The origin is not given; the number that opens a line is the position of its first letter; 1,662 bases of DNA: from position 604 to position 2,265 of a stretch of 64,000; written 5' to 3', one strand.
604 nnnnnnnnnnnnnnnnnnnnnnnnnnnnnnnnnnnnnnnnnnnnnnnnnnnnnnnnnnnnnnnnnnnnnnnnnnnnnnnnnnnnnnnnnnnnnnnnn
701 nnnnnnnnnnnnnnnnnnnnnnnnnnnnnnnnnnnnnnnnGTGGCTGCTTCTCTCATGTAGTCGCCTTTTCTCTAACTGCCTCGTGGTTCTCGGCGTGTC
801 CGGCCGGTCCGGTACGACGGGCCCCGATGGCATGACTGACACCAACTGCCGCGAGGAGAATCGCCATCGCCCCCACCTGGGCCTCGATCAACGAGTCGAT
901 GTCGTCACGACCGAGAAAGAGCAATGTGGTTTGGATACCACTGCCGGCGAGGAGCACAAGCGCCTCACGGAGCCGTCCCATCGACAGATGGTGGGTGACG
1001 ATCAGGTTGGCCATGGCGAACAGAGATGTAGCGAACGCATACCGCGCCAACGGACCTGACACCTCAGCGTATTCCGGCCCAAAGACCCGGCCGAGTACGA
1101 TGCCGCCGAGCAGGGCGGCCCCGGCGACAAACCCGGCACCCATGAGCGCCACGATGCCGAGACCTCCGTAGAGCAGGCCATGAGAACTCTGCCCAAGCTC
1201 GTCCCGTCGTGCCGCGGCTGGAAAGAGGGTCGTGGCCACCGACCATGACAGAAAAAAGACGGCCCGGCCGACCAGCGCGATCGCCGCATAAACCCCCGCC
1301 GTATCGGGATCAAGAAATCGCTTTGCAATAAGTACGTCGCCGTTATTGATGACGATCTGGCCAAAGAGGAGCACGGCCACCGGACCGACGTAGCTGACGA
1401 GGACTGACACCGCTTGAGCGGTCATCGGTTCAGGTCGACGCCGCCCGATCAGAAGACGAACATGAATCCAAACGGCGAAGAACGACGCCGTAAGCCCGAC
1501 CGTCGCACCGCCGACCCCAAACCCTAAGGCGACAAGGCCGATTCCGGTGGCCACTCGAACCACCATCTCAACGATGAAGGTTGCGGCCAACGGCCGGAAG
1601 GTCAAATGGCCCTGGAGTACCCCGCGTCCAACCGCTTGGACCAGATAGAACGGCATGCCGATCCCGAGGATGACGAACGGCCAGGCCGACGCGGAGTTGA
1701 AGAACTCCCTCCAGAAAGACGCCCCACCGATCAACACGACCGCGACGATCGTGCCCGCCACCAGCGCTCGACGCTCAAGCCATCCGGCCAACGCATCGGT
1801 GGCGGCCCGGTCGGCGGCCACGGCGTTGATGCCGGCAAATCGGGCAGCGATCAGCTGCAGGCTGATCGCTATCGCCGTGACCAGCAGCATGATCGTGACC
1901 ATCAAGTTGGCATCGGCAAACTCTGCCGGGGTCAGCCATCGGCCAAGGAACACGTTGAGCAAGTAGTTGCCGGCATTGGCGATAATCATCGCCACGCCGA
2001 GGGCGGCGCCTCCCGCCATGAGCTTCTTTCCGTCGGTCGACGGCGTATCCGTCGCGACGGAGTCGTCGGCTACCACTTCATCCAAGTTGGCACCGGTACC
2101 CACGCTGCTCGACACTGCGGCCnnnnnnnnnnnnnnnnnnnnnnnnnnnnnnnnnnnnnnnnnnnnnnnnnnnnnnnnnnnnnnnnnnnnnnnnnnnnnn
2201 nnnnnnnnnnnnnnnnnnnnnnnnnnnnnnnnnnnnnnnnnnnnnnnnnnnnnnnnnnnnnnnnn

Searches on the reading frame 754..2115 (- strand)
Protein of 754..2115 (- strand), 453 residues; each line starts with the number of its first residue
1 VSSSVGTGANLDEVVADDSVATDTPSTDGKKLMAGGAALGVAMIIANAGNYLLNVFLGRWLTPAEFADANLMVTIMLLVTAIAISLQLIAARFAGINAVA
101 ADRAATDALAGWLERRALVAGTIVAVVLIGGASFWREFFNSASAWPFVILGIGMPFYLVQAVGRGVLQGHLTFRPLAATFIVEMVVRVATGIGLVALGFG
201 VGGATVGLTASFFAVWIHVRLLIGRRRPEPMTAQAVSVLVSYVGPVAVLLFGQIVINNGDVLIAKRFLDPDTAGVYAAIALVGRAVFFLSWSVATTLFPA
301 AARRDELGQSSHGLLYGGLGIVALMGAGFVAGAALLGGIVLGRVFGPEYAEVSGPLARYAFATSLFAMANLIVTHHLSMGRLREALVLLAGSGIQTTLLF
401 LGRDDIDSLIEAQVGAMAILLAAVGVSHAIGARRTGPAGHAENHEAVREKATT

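Call 3: search_protein_families(library=pfam, proteins=[window:754-2115:-], max_evalue=0.01)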
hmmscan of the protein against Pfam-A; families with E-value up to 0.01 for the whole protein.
window:754-2115:- (453 aa): 1 family
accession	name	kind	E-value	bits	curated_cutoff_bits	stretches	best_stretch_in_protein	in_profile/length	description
PF13440.11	Polysacc_synt_3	-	2.2e-09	37.4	23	1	115-352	52-291/293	Polysaccharide biosynthesis protein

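Call 59: search_protein_families(library=ncbifam, proteins=[window:754-2115:-], max_evalue=0.001)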
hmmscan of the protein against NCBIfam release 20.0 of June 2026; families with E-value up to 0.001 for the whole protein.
window:754-2115:- (453 aa): 0 families
